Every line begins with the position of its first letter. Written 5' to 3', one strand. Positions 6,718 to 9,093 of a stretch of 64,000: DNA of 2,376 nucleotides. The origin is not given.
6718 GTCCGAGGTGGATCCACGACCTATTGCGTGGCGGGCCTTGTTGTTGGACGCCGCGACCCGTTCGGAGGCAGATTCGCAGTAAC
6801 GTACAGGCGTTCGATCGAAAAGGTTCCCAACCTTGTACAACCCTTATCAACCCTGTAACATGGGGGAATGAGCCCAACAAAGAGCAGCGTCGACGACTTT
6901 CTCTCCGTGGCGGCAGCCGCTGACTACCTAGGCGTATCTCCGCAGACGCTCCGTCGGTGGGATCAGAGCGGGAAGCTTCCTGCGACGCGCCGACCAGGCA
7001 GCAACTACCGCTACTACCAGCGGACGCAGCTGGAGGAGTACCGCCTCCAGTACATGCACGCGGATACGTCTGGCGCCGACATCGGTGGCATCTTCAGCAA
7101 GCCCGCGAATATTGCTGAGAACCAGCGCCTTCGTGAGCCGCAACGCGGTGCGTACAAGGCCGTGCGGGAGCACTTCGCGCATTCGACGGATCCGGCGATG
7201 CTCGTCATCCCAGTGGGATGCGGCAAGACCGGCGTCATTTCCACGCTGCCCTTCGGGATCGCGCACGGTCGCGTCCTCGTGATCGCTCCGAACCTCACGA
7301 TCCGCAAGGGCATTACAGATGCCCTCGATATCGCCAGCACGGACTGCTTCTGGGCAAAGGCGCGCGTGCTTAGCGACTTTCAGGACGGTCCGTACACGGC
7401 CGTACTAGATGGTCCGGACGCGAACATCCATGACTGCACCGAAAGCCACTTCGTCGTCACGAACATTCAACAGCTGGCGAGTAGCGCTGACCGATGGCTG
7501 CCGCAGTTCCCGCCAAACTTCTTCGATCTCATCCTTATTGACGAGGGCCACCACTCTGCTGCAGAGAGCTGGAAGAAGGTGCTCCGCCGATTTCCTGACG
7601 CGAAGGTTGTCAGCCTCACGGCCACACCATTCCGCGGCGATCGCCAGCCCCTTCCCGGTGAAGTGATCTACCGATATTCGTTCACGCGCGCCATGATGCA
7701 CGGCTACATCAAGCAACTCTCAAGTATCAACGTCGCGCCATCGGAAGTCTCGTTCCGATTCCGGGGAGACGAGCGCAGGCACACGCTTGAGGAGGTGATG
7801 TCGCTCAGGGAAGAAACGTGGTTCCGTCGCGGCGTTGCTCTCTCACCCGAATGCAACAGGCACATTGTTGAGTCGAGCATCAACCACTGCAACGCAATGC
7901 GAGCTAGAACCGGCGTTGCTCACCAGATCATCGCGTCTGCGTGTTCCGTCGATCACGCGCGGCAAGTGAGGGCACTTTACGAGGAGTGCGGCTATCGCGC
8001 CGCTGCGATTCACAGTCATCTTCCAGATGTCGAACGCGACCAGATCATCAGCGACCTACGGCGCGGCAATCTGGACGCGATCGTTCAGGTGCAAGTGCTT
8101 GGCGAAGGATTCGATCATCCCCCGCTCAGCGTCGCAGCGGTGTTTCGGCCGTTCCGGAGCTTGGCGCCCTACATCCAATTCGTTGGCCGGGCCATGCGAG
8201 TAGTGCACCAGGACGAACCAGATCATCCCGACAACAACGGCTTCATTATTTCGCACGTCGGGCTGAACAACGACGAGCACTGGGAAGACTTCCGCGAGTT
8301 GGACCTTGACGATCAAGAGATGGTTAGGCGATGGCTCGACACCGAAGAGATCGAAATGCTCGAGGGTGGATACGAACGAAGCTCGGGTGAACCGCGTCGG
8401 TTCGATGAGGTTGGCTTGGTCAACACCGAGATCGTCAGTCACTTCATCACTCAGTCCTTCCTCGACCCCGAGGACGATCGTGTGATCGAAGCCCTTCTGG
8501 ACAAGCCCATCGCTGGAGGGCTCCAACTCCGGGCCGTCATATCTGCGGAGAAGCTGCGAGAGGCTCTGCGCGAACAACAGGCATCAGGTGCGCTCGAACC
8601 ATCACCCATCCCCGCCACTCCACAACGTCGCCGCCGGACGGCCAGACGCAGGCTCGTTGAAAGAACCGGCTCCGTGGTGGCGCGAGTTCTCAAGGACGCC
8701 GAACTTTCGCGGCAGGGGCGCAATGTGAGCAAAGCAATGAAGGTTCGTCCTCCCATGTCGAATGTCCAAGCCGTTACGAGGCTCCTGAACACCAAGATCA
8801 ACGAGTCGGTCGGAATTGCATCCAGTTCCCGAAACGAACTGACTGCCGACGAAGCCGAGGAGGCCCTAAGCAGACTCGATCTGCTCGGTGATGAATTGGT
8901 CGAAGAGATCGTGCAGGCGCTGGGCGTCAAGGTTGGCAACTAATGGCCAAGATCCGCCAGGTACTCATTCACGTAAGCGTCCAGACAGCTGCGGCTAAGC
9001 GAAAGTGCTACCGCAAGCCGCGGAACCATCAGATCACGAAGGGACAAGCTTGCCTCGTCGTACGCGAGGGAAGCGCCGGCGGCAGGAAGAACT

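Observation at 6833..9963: Candidate undescribed defence operon: HTH-SF2 helicase + small Cys protein + UPF0489 (arginase/deacetylase-fold) enzyme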

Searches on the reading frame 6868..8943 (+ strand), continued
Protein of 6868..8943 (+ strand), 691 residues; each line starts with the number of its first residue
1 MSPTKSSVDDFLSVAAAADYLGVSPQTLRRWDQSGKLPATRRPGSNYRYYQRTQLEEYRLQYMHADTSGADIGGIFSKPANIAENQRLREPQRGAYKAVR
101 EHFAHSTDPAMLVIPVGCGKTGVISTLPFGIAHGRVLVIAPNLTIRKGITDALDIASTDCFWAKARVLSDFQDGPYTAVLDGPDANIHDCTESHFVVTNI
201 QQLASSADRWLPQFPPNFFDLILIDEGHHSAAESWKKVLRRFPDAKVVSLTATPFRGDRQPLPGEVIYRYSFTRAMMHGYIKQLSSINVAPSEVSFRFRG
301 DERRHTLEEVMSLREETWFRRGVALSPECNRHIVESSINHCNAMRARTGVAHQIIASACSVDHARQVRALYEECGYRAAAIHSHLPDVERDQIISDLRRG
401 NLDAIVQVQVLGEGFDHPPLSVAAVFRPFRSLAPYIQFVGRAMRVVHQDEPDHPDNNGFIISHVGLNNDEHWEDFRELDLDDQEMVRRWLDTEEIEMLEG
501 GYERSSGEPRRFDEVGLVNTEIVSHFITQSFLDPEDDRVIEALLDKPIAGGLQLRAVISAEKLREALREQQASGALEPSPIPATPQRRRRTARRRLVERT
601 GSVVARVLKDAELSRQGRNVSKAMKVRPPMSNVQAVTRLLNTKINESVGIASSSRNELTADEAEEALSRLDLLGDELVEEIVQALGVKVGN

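Call 52: get_annotated_region(hit=H16, flank=5000)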
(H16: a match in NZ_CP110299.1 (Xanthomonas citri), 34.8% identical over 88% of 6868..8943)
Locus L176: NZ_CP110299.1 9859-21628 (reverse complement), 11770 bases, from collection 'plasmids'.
description: Xanthomonas citri pv. fuscans strain BRM48906 plasmid unnamed, complete sequence
organism: Xanthomonas citri (NCBI taxid 366649)
taxonomy: Bacteria; Pseudomonadota; Gammaproteobacteria; Lysobacterales; Lysobacteraceae; Xanthomonas; Xanthomonas citri
host: -; source: Phaseolus vulgaris,cell culture,leaf; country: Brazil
typing (MOB-suite, as given by PLSDB): conjugative; replicon rep_cluster_2042; relaxase MOBP; mating-pair formation MPF_T
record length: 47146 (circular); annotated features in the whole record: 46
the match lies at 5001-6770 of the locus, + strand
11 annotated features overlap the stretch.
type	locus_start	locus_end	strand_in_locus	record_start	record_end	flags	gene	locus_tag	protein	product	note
CDS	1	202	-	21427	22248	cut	-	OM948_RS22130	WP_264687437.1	hypothetical protein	-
CDS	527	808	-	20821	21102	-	-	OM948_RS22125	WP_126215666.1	hypothetical protein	-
CDS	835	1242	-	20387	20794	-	-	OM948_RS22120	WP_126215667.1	hypothetical protein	-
CDS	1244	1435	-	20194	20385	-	-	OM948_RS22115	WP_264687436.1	hypothetical protein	-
CDS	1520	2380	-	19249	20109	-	-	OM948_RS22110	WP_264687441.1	DUF3560 domain-containing protein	-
CDS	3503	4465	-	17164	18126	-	-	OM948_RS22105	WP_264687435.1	recombinase family protein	-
CDS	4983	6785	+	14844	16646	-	-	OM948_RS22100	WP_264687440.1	DEAD/DEAH box helicase family protein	-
CDS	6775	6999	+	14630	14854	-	-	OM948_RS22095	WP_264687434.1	hypothetical protein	-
CDS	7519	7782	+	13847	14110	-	-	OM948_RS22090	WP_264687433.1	DUF1778 domain-containing protein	-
CDS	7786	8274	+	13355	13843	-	-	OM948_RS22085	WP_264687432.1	GNAT family N-acetyltransferase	-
CDS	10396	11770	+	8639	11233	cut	-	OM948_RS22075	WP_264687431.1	DEAD/DEAH box helicase family protein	-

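Call 93: search_protein_families(library=padloc, proteins=[L141:4149-4736:+, L141:4917-7244:+, L168:2958-4385:+, L168:4382-5893:+, L132:6869-8410:+, L132:8407-9540:+, L159:5457-6674:+, L126:9289-10389:+, L161:9477-10166:+, L161:10169-10792:+], max_evalue=0.00001)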
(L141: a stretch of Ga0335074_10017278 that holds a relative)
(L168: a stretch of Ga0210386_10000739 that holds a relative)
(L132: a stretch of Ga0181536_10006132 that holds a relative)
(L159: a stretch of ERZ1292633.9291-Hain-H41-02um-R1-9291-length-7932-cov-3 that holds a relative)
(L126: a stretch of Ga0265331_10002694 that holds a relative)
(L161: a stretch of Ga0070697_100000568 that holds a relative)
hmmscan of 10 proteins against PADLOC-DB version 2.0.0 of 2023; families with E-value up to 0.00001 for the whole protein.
L141:4149-4736:+ (195 aa): 5 families
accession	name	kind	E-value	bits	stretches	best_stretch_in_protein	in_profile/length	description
PDLC00159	HamA1|HamA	-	7.4e-83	276.1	1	1-182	1-182/257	DUF1837 domain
PDLC00155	HamA1|HamA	-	1.2e-21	75.5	1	4-185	18-203/276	DUF1837 domain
PDLC00161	HamA1|HamA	-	1.2e-12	45.7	1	30-192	35-206/271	DUF1837 domain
PDLC00160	HamA1|HamA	-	3.8e-08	30.9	1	27-190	30-199/264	DUF1837 domain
PDLC00168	HamA1|HamA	-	1.5e-07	29.2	1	53-152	82-181/312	DUF1837 domain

L141:4917-7244:+ (775 aa): 28 families (the best 25 are shown)
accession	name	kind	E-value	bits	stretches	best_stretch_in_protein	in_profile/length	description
PDLC00174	HamB1|HamB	-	0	1224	1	1-762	2-775/1163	DEAD-box helicase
PDLC00192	HamB1|HamB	-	2.3e-114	381.2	1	10-729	9-707/1104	DEAD-box helicase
PDLC00194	HamB1|HamB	-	7.1e-62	207.5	1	205-735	148-688/995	DEAD-box helicase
PDLC00188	HamB1|HamB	-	3.8e-60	202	1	280-754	231-723/1037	DEAD-box helicase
PDLC04531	PDC-M23B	-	4.5e-45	152.1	1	271-745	273-762/1060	-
PDLC00178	HamB1|HamB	-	6.1e-41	138.2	1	286-748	240-715/830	DEAD-box helicase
PDLC00186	HamB1|HamB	-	7.6e-31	104.9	1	269-701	124-541/864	DEAD-box helicase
PDLC00200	HamB2|HamB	-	2.3e-28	96.7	1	307-696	161-534/865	DEAD-box helicase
PDLC00175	HamB1|HamB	-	1.5e-27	93.4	1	284-701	219-644/1000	DEAD-box helicase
PDLC00187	HamB1|HamB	-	2.7e-26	90.1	1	307-704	156-527/851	DEAD-box helicase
PDLC00183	HamB1|HamB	-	5.2e-25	85.9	1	283-498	238-452/509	DEAD-box helicase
PDLC03960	SngC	-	2.2e-24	84.2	1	291-691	24-361/720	-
PDLC04530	PDC-M23B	-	1e-23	81.3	2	284-488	57-277/828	-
PDLC00185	HamB1|HamB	-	4.4e-21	72.5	1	544-693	377-525/871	DEAD-box helicase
PDLC00184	HamB1|HamB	-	1.2e-19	67.9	2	586-685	362-462/738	DEAD-box helicase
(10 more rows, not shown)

L168:2958-4385:+ (475 aa): 4 families
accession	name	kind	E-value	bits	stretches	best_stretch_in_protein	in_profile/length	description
PDLC02403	Aga_TIR-PNTD1-PNTD2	-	9.6e-126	418.4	1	11-463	2-440/443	Class I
PDLC02421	Aga_TIR-PNTD1-PNTD2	-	8.6e-112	372.4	1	10-443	2-424/430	Class I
PDLC02400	Aga_TIR-PNTD1-PNTD2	-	1.8e-56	189.8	1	3-463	178-636/639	Class I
PDLC02416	Aga_REase-TIR-PNTD1-PNTD2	-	4.9e-49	165.5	1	5-462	149-568/572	Class I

L168:4382-5893:+ (503 aa): 12 families
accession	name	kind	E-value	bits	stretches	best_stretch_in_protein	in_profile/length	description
PDLC02378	pAgo_I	-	6e-197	653.3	1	2-503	2-493/493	Class I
PDLC02436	pAgo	-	6.9e-114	379.2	1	2-493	5-449/460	-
PDLC02376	pAgo_I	-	2.3e-96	321.7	1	6-503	5-455/455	Class I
PDLC02377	pAgo_I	-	2.7e-44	149.7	2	170-488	128-442/457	Class I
PDLC02392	pAgo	-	1.4e-43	147.1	1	190-488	40-330/346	-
PDLC02384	pAgo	-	1.5e-27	94.3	1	203-484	731-1011/1030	-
PDLC02420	Aga_SIR2-PNTD1-PNTD2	-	6.3e-22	75.6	1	245-482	739-989/1010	Class I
PDLC02397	pAgo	-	1.8e-17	61.4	1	193-492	305-568/578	-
PDLC02428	PprPIWI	-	1.8e-16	58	1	173-489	376-652/666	-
PDLC02388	pAgo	-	5e-12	42.9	1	200-489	440-702/716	-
PDLC02389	pAgo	-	4.1e-08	30.1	1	252-483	499-715/733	-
PDLC02394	pAgo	-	3.2e-06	23.2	0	252-482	863-1094/1121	-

L132:6869-8410:+ (513 aa): 41 families (the best 25 are shown)
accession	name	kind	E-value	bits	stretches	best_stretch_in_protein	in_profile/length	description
PDLC03021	MTase_I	-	8.8e-161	534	1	30-513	2-489/491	Type I methyltransferase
PDLC03025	MTase_I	-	1.5e-111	371.9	1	33-439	5-401/569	Type I methyltransferase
PDLC03036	MTase_I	-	7.5e-81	270.4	1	35-436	24-454/635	Type I methyltransferase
PDLC03026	MTase_I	-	1.6e-70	236.6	1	47-448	21-397/487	Type I methyltransferase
PDLC04134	mad2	-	1.9e-48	163.5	1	21-449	131-485/492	mads_2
PDLC03031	MTase_I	-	2e-30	103.8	1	162-412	139-403/834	Type I methyltransferase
PDLC03022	MTase_I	-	1.2e-29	101.2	1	149-443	132-438/857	Type I methyltransferase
PDLC03035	MTase_I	-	1.9e-25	87.5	1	165-416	135-391/653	Type I methyltransferase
PDLC03029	MTase_I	-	7.4e-25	85.5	1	125-408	100-399/661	Type I methyltransferase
PDLC03240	MTase_II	-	5.2e-23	79.6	1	186-412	164-382/511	Type II methyltransferase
PDLC03027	MTase_I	-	2.3e-21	74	1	151-474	104-433/810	Type I methyltransferase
PDLC03019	MTase_I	-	2.7e-21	73.6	1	183-412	147-374/932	Type I methyltransferase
PDLC03039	MTase_I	-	1.3e-20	71.1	1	156-404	119-370/708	Type I methyltransferase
PDLC03218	MTase_II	-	4.6e-20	69.7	1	204-419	263-488/532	Type II methyltransferase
PDLC03018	MTase_I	-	5.8e-19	66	1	204-271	306-373/749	Type I methyltransferase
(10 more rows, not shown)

L132:8407-9540:+ (377 aa): 96 families (the best 25 are shown)
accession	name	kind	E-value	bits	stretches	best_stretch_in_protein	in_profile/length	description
PDLC03099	Specificity_I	-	5.5e-59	198.3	2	205-346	4-146/405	Type I specificity subunit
PDLC03054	Specificity_I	-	4.1e-56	188.2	3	206-345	9-147/401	Type I specificity subunit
PDLC03063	Specificity_I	-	7.5e-55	184.5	1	204-345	2-142/369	Type I specificity subunit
PDLC03116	Specificity_I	-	7.2e-44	148.6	1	205-369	13-177/409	Type I specificity subunit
PDLC03089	Specificity_I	-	5.6e-42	142.4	2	1-167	1-166/446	Type I specificity subunit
PDLC03032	MTase_I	-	1.6e-40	137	1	5-183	805-982/1001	Type I methyltransferase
PDLC03188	Specificity_I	-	6.5e-39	132.1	1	1-377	57-441/458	Type I specificity subunit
PDLC03168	Specificity_I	-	1.7e-37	128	2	1-168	1-164/459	Type I specificity subunit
PDLC03136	Specificity_I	-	2e-36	123.7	1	205-376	136-302/316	Type I specificity subunit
PDLC03068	Specificity_I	-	1.6e-34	117.8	2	3-168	2-164/403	Type I specificity subunit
PDLC03086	Specificity_I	-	2.3e-33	113.8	1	9-193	7-197/458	Type I specificity subunit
PDLC03069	Specificity_I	-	2.3e-33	113.8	2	3-93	187-279/387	Type I specificity subunit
PDLC03071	Specificity_I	-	2.9e-32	110.3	1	3-173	218-388/420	Type I specificity subunit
PDLC03107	Specificity_I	-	7.1e-31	105.7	1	5-186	3-175/392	Type I specificity subunit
PDLC03122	Specificity_I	-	2e-30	104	2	33-216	31-202/387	Type I specificity subunit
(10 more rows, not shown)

L159:5457-6674:+ (405 aa): 19 families
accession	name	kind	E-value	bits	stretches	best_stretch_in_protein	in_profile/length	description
PDLC00388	SduA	-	2.4e-32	110.6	1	143-383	145-398/402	DUF4263 domain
PDLC00385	SduA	-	9.7e-29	98.7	1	163-380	106-316/319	DUF4263 domain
PDLC00390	SduA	-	1.5e-21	74.9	1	174-376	130-332/339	DUF4263 domain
PDLC04067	SduA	-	1.1e-18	65.5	1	189-382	193-406/407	-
PDLC00402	SduA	-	1.1e-18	65.4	1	194-387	153-340/354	DUF4263 domain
PDLC00391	SduA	-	5.7e-18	63.2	1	259-374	266-395/402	DUF4263 domain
PDLC00384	SduA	-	9.7e-18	62.1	1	136-389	203-467/476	DUF4263 domain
PDLC00405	SduA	-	1.5e-16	58.8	1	189-384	127-315/323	DUF4263 domain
PDLC00400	SduA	-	2.3e-15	54.8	1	180-387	89-302/308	DUF4263 domain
PDLC00380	SduA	-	2.9e-15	53.8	1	127-382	202-469/480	DUF4263 domain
PDLC00399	SduA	-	3.8e-15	54.1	1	167-382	154-372/375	DUF4263 domain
PDLC00393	SduA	-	1.4e-12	45.5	1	233-383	308-453/455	DUF4263 domain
PDLC00394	SduA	-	7.8e-11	39.7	1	245-375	240-380/392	DUF4263 domain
PDLC00406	SduA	-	2.4e-08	32.4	1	244-373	189-317/326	DUF4263 domain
PDLC00392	SduA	-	3.1e-08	31.2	1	242-374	246-385/396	DUF4263 domain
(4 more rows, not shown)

L126:9289-10389:+ (366 aa): 4 families
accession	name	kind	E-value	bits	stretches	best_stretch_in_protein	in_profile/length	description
PDLC03983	PD-Lambda-2_C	-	5e-53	178.5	1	10-364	7-354/374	-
PDLC03984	PD-Lambda-2_C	-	1.3e-41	140.9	1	9-359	4-359/377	-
PDLC03985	PD-Lambda-2_C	-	1.3e-08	33.2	1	9-185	4-184/192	-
PDLC02985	beta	-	2.9e-06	24.3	0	253-355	236-334/355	-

L161:9477-10166:+ (229 aa): 4 families
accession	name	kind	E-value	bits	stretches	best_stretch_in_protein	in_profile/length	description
PDLC04653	PDC-M45A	-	1e-89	298.1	1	1-227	1-226/230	-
PDLC04655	PDC-M45A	-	8.3e-61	204.1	1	6-224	91-313/318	-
PDLC04654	PDC-M45A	-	1.8e-51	172.6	1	46-226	1-180/188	-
PDLC04656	PDC-M45A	-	3.4e-30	103.4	1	5-226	2-218/225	-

L161:10169-10792:+ (207 aa): 4 families
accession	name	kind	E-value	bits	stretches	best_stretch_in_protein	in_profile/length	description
PDLC04657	PDC-M45B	-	2e-86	286.8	1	2-194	3-194/204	-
PDLC04505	PDC-M19A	-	3e-18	64.3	1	2-134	148-282/294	-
PDLC04504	PDC-M19A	-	2.8e-10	38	1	3-129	89-218/234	-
PDLC04658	PDC-M45C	-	2.5e-08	31.8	1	4-134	2-133/145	-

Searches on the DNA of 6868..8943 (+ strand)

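Call 55: search_dna_similar(query=L170:914-2918:+, collection=ecoli_genomes, mode=distant, max_rows=15)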
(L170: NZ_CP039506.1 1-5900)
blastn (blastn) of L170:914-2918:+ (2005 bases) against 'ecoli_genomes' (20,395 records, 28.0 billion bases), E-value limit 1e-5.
No match.
